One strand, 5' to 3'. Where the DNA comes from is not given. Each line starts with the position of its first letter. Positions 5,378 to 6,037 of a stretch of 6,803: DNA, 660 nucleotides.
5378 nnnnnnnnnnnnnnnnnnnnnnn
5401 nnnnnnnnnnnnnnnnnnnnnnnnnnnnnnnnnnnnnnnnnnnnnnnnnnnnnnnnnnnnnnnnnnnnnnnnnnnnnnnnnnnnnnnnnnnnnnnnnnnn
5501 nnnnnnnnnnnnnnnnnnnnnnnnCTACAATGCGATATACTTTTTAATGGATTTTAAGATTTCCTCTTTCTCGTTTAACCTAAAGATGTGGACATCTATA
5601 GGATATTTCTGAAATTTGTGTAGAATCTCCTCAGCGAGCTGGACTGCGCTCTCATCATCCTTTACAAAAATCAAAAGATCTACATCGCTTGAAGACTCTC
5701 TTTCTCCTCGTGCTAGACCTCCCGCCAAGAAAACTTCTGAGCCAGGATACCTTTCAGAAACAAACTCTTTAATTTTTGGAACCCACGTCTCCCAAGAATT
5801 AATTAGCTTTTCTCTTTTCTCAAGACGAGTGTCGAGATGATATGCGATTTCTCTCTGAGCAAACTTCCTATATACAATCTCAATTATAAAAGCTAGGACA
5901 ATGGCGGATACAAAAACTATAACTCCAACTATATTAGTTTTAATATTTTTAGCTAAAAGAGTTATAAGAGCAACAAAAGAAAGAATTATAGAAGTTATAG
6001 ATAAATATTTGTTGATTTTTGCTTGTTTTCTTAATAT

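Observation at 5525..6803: Amino-acid permease with a C-terminal minimal nucleotidyltransferase (MNT-like) domain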

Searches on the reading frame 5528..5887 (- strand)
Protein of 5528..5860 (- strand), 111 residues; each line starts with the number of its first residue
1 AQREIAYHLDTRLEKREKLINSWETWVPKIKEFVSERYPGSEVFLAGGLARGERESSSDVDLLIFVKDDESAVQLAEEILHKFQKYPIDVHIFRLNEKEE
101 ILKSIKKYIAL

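Call 5: search_protein_families(library=pfam, proteins=[window:5528-5860:-], max_evalue=1)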
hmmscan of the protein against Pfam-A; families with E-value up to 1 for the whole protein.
window:5528-5860:- (111 aa): 8 families
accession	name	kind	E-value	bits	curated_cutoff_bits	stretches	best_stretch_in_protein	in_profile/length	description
PF01909.29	NTP_transf_2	-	9.2e-12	45.6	21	1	28-108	2-89/93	Nucleotidyltransferase domain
PF18765.7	Polbeta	-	2.2e-07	31.4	26.9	1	29-106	2-81/93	Polymerase beta, Nucleotidyltransferase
PF22600.2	MTPAP-like_central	-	0.00084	19.9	27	1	18-85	17-85/139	Poly(A) RNA polymerase, mitochondrial-like, central palm domain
PF14792.12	DNA_pol_B_palm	-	0.0038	17.9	25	1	30-84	14-67/113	DNA polymerase beta palm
PF20879.2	SidM_N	-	0.0091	15.7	27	1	37-74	56-93/285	SidM, N-terminal domain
PF22014.2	DUF6932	-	0.0096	16.8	27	1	14-99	29-117/142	Family of unknown function (DUF6932)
PF19237.4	DUF5889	-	0.052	14.1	27.1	1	76-109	43-76/115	Family of unknown function (DUF5889)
PF10620.15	MdcG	-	0.084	13.2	26.5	1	55-92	49-87/121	Phosphoribosyl-dephospho-CoA transferase MdcG C-terminal domain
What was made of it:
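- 5528..5851 (-): C-terminal cytoplasmic minimal nucleotidyltransferase (MNT) domain, residues 318-425. Call 5: NTP_transf_2, E=9e-12.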

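Call 6: search_protein_families(library=ncbifam, proteins=[window:5528-5860:-], max_evalue=1)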
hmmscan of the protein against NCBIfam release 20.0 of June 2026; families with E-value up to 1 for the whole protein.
window:5528-5860:- (111 aa): 6 families
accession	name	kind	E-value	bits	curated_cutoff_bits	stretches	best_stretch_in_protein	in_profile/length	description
NF047752.1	MntA_antitoxin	equivalog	0.00017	21.4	60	1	43-92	10-61/106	type VII toxin-antitoxin system MntA family adenylyltransferase antitoxin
NF002895.0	PRK03381.1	equivalog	0.00024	19.3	631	1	13-79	30-99/782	[protein-PII] uridylyltransferase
NF051895.1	anti_phage_HalB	equivalog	0.00039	20.1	190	1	45-79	4-38/211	anti-phage Hailong system nucleotidyltransferase HalB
NF001366.0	PRK00275.1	equivalog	0.018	13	1299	1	44-78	82-115/895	[protein-PII] uridylyltransferase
TIGR01693.1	UTase_glnD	equivalog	0.028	12.6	519.4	1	39-79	42-81/850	[protein-PII] uridylyltransferase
NF033182.0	linco_LnuG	exception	0.051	13.3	525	1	28-73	9-54/267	lincosamide nucleotidyltransferase Lnu(G)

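Call 21: find_homologous_proteins(query=window:5528-5860:-, max_evalue=0.001)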
Query window:5528-5860:- (111 aa): 2 proteins with E <= 0.001 among 11 candidates.
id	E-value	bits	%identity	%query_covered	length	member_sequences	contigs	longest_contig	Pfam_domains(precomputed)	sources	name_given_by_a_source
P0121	1.3e-64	233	100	100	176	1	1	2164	PF18765.8,PF01909.30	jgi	jgi:predicted nucleotidyltransferase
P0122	3.9e-33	132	100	60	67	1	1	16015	PF18765.8,PF01909.30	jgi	-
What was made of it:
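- Tried and rejected: Tail-only word-index search (call 21).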

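Call 26: find_encoding_contigs(protein=P0121, flank=5000, max_places=4)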
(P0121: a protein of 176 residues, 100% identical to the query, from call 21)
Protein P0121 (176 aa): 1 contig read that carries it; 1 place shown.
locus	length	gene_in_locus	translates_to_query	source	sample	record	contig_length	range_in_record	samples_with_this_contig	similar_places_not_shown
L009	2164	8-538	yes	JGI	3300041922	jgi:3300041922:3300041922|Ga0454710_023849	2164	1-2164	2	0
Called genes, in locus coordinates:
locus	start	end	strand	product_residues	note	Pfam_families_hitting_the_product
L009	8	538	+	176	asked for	PF01909:NTP_transf_2, PF18765:Polbeta (weak)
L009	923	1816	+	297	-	PF01035:DNA_binding_1, PF04493:Endonuclease_5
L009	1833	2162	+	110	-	?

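Call 27: find_encoding_contigs(protein=P0122, flank=10000, max_places=4)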
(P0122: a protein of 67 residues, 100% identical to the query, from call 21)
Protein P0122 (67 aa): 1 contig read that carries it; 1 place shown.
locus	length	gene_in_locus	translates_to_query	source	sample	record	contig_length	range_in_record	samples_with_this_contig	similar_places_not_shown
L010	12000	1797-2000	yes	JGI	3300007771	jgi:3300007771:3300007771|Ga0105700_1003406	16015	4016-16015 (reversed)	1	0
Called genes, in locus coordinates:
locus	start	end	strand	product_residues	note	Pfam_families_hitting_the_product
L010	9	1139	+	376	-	-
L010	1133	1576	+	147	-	-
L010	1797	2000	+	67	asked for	PF01909:NTP_transf_2 (weak), PF18765:Polbeta (weak)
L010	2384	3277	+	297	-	PF01035:DNA_binding_1, PF04493:Endonuclease_5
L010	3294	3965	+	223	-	PF00675:Peptidase_M16, PF05193:Peptidase_M16_C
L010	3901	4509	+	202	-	PF05193:Peptidase_M16_C (weak)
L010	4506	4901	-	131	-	PF21485:IF5A-like_N, PF08207:EFP_N (weak)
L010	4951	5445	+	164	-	PF01712:dNK (faint), PF06414:Zeta_toxin (weak), PF08433:KTI12 (weak), PF13238:AAA_18, PF13671:AAA_33 (weak), PF20720:nSTAND3 (weak), PF01202:SKI, PF13207:AAA_17, +4 more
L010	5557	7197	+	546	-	PF00118:Cpn60_TCP1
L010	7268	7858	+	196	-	-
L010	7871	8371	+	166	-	-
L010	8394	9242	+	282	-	-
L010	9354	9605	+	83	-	-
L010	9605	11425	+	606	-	PF00437:T2SSE, PF27713:UCP018868 (weak)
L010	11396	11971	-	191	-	-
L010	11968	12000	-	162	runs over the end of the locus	-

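Call 32: search_solved_structures(query=A2, max_evalue=1, show_alignments=3)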
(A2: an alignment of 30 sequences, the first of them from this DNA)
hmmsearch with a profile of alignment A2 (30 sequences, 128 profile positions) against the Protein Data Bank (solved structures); distinct sequences matched with E-value up to 1: 59.
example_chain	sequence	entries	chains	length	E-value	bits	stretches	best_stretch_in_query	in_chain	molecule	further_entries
1ylq_A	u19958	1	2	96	3.4e-09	40.1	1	37-127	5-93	putative nucleotidyltransferase, hypothetical protein AF0614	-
2rff_A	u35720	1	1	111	1e-05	28.8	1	37-81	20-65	Putative nucleotidyltransferase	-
1wot_A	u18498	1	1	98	0.00035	23.8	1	43-81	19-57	PUTATIVE MINIMAL NUCLEOTIDYLTRANSFERASE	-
9dbj_A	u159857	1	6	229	0.0004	23.6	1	53-88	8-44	HalB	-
9dbh_A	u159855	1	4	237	0.00042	23.6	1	52-88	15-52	HalB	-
9xbd_E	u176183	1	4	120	0.00052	23.3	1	48-102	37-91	Nucleotidyltransferase domain-containing protein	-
9z7q_I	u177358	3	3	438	0.0011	22.2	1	27-80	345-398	Cmr1-MntA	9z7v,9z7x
6go3_A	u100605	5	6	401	0.0022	21.3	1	39-92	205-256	DNA nucleotidylexotransferase,DNA-directed DNA/RNA polymerase mu,DNA nucleotidylexotransfe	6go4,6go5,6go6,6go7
1kdh_A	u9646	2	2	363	0.0033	20.7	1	39-91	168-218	Terminal deoxynucleotidyltransferase short isoform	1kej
1jms_A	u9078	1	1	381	0.0038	20.5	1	39-91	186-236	TERMINAL DEOXYNUCLEOTIDYLTRANSFERASE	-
4iqw_A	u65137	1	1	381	0.0039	20.5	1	39-91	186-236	DNA nucleotidylexotransferase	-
4qze_A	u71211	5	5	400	0.004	20.4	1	39-91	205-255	DNA nucleotidylexotransferase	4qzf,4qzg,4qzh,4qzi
5yep_A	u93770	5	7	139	0.0041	20.4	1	38-92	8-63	Toxin-antitoxin system antidote Mnt family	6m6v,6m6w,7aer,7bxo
4ebj_A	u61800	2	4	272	0.0041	20.4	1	36-80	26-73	Aminoglycoside nucleotidyltransferase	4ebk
4qzc_A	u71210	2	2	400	0.0041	20.4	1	39-91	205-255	DNA nucleotidylexotransferase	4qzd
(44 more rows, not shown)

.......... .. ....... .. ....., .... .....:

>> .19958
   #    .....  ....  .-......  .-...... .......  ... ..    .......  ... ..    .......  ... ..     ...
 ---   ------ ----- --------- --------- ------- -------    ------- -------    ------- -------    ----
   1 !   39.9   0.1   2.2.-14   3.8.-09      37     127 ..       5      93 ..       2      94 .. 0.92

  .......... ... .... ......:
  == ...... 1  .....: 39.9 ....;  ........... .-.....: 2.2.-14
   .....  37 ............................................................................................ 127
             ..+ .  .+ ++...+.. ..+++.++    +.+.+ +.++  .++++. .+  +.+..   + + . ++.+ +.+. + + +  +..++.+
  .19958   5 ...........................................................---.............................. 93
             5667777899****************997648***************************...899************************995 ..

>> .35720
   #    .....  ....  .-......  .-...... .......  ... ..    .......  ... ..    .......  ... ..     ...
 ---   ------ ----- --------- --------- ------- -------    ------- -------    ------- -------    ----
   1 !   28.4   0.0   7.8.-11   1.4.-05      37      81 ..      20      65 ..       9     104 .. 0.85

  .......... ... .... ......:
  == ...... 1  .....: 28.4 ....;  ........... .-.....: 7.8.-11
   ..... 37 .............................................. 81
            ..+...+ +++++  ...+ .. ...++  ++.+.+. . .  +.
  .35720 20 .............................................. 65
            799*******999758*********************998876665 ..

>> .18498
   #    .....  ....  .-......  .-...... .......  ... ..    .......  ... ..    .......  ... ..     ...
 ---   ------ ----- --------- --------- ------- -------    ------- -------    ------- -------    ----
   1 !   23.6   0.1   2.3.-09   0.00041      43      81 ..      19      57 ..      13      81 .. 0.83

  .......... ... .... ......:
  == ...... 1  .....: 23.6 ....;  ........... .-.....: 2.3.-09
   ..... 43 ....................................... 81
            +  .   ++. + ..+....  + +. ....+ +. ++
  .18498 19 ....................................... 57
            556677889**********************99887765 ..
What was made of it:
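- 5528..5851 (-): Call 32: the tail profile hits AF0614 (1YLQ) at E=3.4e-9 over the full length.
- There are weak profile matches to HalB: NCBIfam E=4e-4 (call 6) and PDB 9DBJ/9DBH E=4e-4 (call 32).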

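Call 39: search_protein_representatives(alignment_id=A2)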
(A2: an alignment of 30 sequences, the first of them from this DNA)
Query: 30 sequences, 128 profile positions. Proteins with E-value up to 0.001 (for the whole library): 1411; up to 1e-10: 55; up to 1e-30: 7. The best 150 are listed.
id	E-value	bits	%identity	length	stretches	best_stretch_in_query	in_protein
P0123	7.2e-44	165.1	-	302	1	1-126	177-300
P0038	5.5e-40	152.6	-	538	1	2-127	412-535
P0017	3.0e-38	147.0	-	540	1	1-126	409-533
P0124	7.1e-37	142.5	-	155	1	1-127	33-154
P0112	1.7e-36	141.3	-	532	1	1-126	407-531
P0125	3.2e-36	140.4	-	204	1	2-126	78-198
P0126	2.8e-35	137.3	-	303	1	1-126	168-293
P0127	1.5e-27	112.3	-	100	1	29-127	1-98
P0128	1.2e-26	109.4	-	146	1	2-116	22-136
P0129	1.2e-24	103.0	-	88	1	48-127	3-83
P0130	1.8e-22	95.9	-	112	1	22-126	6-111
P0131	1.6e-19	86.4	-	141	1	18-111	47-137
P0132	7.7e-19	84.2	-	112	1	22-124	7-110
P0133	7.4e-18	81.0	-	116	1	17-123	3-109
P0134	2.8e-17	79.1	-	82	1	28-109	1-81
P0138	1.3e-15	73.8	-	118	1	14-121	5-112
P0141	6.2e-15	71.6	-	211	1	1-113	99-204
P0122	1.4e-12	63.9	-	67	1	54-126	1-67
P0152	2.1e-12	63.4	-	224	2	33-89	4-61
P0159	5.8e-12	62.0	-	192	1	20-121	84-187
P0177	1.7e-10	57.3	-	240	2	28-119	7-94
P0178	1.9e-10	57.1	-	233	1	23-120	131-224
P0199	1.2e-09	54.5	-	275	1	24-123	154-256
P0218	5.7e-09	52.3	-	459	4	33-91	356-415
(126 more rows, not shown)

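Call 52: predict_structure(alignment_id=A2)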
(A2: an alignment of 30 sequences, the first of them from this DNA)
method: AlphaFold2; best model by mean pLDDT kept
length: 120 residues; sequences in the alignment: 30
mean_pLDDT: 89.1   pTM: 0.76
mean pLDDT of the five models: 89.1, 88.7, 88.6, 86.7, 86.4
residues with pLDDT >= 90: 88; 70-90: 14; 50-70: 18; < 50: 0
segments of 3 or more residues with pLDDT < 50: none
pLDDT, mean of each block of 10 residues (from residue 1): 63 63 89 97 96 95 90 95 93 96 97 95
secondary structure, 60 per line:
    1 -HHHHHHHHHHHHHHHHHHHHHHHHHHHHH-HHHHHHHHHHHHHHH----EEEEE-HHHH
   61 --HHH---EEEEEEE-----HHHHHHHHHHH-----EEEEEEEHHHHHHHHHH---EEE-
elements in order: H2-30 H32-46 E51-55 H57-60 E69-75 H81-91 E97-103 H104-113 E117-119
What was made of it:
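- On Minimal nucleotidyltransferase (MNT; pol-beta NTase superfamily, PF01909): The AF2 tail model has pLDDT 89 (call 52).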

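Call 55: fold_search(model_id=the predicted structure, library=pdb)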
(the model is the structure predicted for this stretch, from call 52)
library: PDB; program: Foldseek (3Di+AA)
matches with E <= 10: 771; with E <= 0.001: 2
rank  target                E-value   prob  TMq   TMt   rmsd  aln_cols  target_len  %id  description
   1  1ylq_A                4.0e-06  1.00  0.60  0.75   2.5        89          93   26  Crystal structure of putative nucleotidyltransferase (released 2005-03-01)
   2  2rff                  1.1e-04  1.00  0.55  0.59   4.2       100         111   22  Crystal structure of a putative nucleotidyltransferase (NP_343093.1) from Sulfolobus solfataricus at 1.40 A resolution (released 2007-10-16)
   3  1no5_A                2.7e-03  1.00  0.46  0.53   3.8        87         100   18  Structure of HI0073 from Haemophilus influenzae, the nucleotide binding domain of the HI0073/HI0074 two protein nucleo (released 2004-03-16)
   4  7aer_A                5.9e-03  1.00  0.45  0.46   3.3        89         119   17  Rebuilt and re-refined PDB entry 5yep: tri-AMPylated Shewanella oneidensis HEPN toxin in complex with MNT antitoxin (released 2020-12-30)
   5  7bxo_E                7.3e-03  1.00  0.41  0.40   3.0        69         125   19  Crystal structure of the toxin-antitoxin with AMP-PNP (released 2020-09-30)
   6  7bxo_A                8.3e-03  1.00  0.49  0.48   3.3        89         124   17  Crystal structure of the toxin-antitoxin with AMP-PNP (released 2020-09-30)
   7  6m6w_F                1.2e-02  1.00  0.50  0.49   3.1        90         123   19  Crystal structure the toxin-antitoxin MntA-HpeT mutant-Y104A (released 2020-09-30)
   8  6m6u_F                1.2e-02  1.00  0.49  0.47   3.4        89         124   16  Crystal structure the toxin-antitoxin MntA-HpeT mutant-D39ED41E (released 2020-09-30)
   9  1no5_B                1.4e-02  0.99  0.46  0.52   3.7        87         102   18  Structure of HI0073 from Haemophilus influenzae, the nucleotide binding domain of the HI0073/HI0074 two protein nucleo (released 2004-03-16)
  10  6m6w_A                2.1e-02  0.99  0.47  0.48   3.0        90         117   18  Crystal structure the toxin-antitoxin MntA-HpeT mutant-Y104A (released 2020-09-30)
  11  6xz0                  2.4e-02  0.98  0.48  0.25   9.3       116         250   14  Crystal structure of spectinomycin adenyltransferase AAD(9) from Enterococcus faecialis with spectinomycin (released 2020-04-15)
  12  6m6v_A                2.9e-02  0.99  0.45  0.46   3.2        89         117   17  Crystal structure the toxin-antitoxin MntA-HepT (released 2020-09-30)
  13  8xeh_E                2.9e-02  0.98  0.46  0.51   3.6        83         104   22  Crystal structure of HEPN-MNT complex (released 2024-12-18)
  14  8xeo_B                3.8e-02  0.97  0.45  0.52   3.6        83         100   22  Crystal structure of MNT antitoxin (released 2024-12-18)
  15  6m6u_A                3.8e-02  0.96  0.42  0.41   3.6        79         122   18  Crystal structure the toxin-antitoxin MntA-HpeT mutant-D39ED41E (released 2020-09-30)
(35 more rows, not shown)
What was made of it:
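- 5528..5851 (-): Calls 52, 55: the AF2 tail model has pLDDT 89 and its top Foldseek hits are 1YLQ, 2RFF, HI0073 and MntA.
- On Minimal nucleotidyltransferase (MNT; pol-beta NTase superfamily, PF01909): Its Foldseek top hits are 1YLQ, 2RFF, 1NO5 and MntA chains, all with probability 1.00 (call 55).
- Closest known: AF0614 of Archaeoglobus fulgidus. Same: The match includes GS..DxD, the P-x-[DE]-x-H strand and the C-terminal KY..L strand (calls 32, 55).
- The tail profile hits AF0614 at 3.4e-9, and the fold matches 1YLQ, 2RFF, HI0073 and MntA (calls 32, 55). Pol-beta NTases include aminoglycoside and lincosamide nucleotidyltransferases, which give weak matches here (calls 6, 32, 55). The structural matches to them are partial, with TM normalised to the target about 0.25 (call 55).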

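Call 65: search_protein_families(library=pfam, proteins=[L010:9-1139:+, L010:1133-1576:+], max_evalue=0.01)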
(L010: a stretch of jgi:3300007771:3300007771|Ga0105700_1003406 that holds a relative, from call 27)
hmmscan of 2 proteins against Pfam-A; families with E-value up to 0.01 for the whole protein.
L010:9-1139:+ (376 aa): 0 families

L010:1133-1576:+ (147 aa): 1 family
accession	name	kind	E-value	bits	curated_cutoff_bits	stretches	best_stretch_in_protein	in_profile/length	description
PF06414.18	Zeta_toxin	-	0.00021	21.2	22.3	1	37-81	11-58/199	Zeta toxin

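Call 66: search_protein_families(library=pfam, proteins=[P0159, P0178, P0199, P0130, P0133, P0138, P0141, P0152, P0177, P0218], max_evalue=0.01)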
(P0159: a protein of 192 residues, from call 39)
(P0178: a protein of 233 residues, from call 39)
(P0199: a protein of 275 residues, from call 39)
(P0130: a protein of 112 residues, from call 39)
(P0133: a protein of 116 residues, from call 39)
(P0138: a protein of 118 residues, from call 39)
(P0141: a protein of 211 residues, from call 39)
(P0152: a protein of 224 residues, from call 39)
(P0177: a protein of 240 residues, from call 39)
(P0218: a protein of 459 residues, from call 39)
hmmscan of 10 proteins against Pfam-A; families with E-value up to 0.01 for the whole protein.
P0159 (192 aa): 3 families
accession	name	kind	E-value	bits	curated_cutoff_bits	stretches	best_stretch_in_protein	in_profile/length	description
PF05168.19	HEPN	-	1.9e-12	47.8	22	1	2-82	40-116/117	HEPN domain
PF01909.29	NTP_transf_2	-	4.4e-08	33.8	21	1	108-142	9-42/93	Nucleotidyltransferase domain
PF18765.7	Polbeta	-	1.4e-05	25.6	26.9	1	115-143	14-42/93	Polymerase beta, Nucleotidyltransferase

P0178 (233 aa): 6 families
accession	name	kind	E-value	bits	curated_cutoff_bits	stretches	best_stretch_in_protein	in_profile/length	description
PF05168.19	HEPN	-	2.9e-19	69.8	22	1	1-121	1-115/117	HEPN domain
PF01909.29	NTP_transf_2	-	8.2e-13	49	21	1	146-231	3-91/93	Nucleotidyltransferase domain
PF18765.7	Polbeta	-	1.6e-09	38.2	26.9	1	158-215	14-70/93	Polymerase beta, Nucleotidyltransferase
PF22600.2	MTPAP-like_central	-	0.00015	22.3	27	1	140-190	22-72/139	Poly(A) RNA polymerase, mitochondrial-like, central palm domain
PF14792.12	DNA_pol_B_palm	-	0.00069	20.3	25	1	140-204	7-69/113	DNA polymerase beta palm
PF20879.2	SidM_N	-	0.0042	16.8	27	1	156-193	58-95/285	SidM, N-terminal domain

P0199 (275 aa): 3 families
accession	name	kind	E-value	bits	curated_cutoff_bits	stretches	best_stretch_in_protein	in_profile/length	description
PF05168.19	HEPN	-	1.1e-26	93.7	22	1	8-132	3-115/117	HEPN domain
PF01909.29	NTP_transf_2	-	7.4e-08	33.1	21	1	179-252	14-84/93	Nucleotidyltransferase domain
PF18765.7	Polbeta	-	0.00018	22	26.9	1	182-222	16-56/93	Polymerase beta, Nucleotidyltransferase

P0130 (112 aa): 5 families
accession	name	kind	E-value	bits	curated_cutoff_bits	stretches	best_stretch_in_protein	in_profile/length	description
PF01909.29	NTP_transf_2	-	2.8e-12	47.3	21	1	21-73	2-58/93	Nucleotidyltransferase domain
PF18765.7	Polbeta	-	1.9e-06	28.3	26.9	1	35-93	15-72/93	Polymerase beta, Nucleotidyltransferase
PF22600.2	MTPAP-like_central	-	8e-06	26.4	27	1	16-71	22-76/139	Poly(A) RNA polymerase, mitochondrial-like, central palm domain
PF03466.25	LysR_substrate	-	0.00062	19.6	28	1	16-80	17-80/209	LysR substrate binding domain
PF14792.12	DNA_pol_B_palm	-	0.00087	20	25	1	22-75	13-63/113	DNA polymerase beta palm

P0133 (116 aa): 5 families
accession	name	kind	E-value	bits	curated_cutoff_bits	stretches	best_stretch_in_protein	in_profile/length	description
PF01909.29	NTP_transf_2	-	4.1e-10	40.3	21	1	23-105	3-84/93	Nucleotidyltransferase domain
PF18765.7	Polbeta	-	6.6e-09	36.3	26.9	1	36-84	15-61/93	Polymerase beta, Nucleotidyltransferase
PF22600.2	MTPAP-like_central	-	3.9e-08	33.9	27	1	3-72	8-75/139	Poly(A) RNA polymerase, mitochondrial-like, central palm domain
PF14792.12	DNA_pol_B_palm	-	0.0037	17.9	25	1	16-77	6-67/113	DNA polymerase beta palm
PF22014.2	DUF6932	-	0.0053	17.6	27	1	8-80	29-97/142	Family of unknown function (DUF6932)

P0138 (118 aa): 3 families
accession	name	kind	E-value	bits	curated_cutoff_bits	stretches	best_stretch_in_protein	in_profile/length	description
PF01909.29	NTP_transf_2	-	4.2e-11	43.5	21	1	29-108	3-82/93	Nucleotidyltransferase domain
PF22600.2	MTPAP-like_central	-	1.4e-06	28.9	27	1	25-86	24-87/139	Poly(A) RNA polymerase, mitochondrial-like, central palm domain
PF18765.7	Polbeta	-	0.00076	20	26.9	1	43-76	16-49/93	Polymerase beta, Nucleotidyltransferase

P0141 (211 aa): 1 family
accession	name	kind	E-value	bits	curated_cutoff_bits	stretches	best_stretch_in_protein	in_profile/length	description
PF01909.29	NTP_transf_2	-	6.8e-05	23.6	21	1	134-198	1-73/93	Nucleotidyltransferase domain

P0152 (224 aa): 6 families
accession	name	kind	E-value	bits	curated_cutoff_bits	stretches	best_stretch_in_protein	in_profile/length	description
PF01909.29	NTP_transf_2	-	4.3e-20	72.3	21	2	8-74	2-72/93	Nucleotidyltransferase domain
PF18765.7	Polbeta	-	1.1e-14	54.8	26.9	2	22-76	15-68/93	Polymerase beta, Nucleotidyltransferase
PF22600.2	MTPAP-like_central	-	9.6e-08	32.7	27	1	7-52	26-71/139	Poly(A) RNA polymerase, mitochondrial-like, central palm domain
PF14792.12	DNA_pol_B_palm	-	3.2e-07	31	25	0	125-205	9-91/113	DNA polymerase beta palm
PF13472.12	Lipase_GDSL_2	-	0.00012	23.1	32.9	0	122-157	87-119/178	GDSL-like Lipase/Acylhydrolase family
PF10620.15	MdcG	-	0.0023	18.3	26.5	0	35-64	49-77/121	Phosphoribosyl-dephospho-CoA transferase MdcG C-terminal domain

P0177 (240 aa): 5 families
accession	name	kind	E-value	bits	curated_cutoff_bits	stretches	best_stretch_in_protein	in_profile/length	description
PF18765.7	Polbeta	-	3.2e-19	69.3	26.9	2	27-84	12-70/93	Polymerase beta, Nucleotidyltransferase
PF01909.29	NTP_transf_2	-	7.8e-19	68.3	21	2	21-88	7-79/93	Nucleotidyltransferase domain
PF22600.2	MTPAP-like_central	-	1.6e-06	28.7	27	1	7-70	18-80/139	Poly(A) RNA polymerase, mitochondrial-like, central palm domain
PF20879.2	SidM_N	-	0.0025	17.6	27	0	158-223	64-126/285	SidM, N-terminal domain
PF10620.15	MdcG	-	0.0033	17.8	26.5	0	42-86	48-91/121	Phosphoribosyl-dephospho-CoA transferase MdcG C-terminal domain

P0218 (459 aa): 2 families
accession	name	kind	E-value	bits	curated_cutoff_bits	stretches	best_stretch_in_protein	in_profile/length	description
PF18765.7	Polbeta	-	7.1e-06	26.5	26.9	0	382-458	22-91/93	Polymerase beta, Nucleotidyltransferase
PF01909.29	NTP_transf_2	-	5.6e-05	23.9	21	0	364-425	6-73/93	Nucleotidyltransferase domain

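Call 67: search_protein_families(library=padloc, proteins=[window:5528-5860:-], max_evalue=0.01)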
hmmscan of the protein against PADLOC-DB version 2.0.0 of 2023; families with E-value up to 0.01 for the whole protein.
window:5528-5860:- (111 aa): 9 families
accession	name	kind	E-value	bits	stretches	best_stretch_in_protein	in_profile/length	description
PDLC04906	PDC-S09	-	1.7e-06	26.4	1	30-107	14-93/98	-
PDLC04903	PDC-S09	-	3e-06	25.5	1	41-80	27-66/108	-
PDLC04904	PDC-S09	-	3.8e-06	25.1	1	35-90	20-77/104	-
PDLC04902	PDC-S09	-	9.4e-06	23.9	1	35-78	16-63/97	-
PDLC04907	PDC-S09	-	4.2e-05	21.6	1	27-72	14-59/114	-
PDLC04369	PDC-M05A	-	0.00093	16.9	1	19-75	84-137/201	-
PDLC04744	PDC-M63A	-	0.0015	16.5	1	14-84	34-98/152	-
PDLC04368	PDC-M05A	-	0.0018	16.1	1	44-104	111-172/201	-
PDLC04778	PDC-M70A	-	0.0076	13.6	1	34-85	40-94/355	-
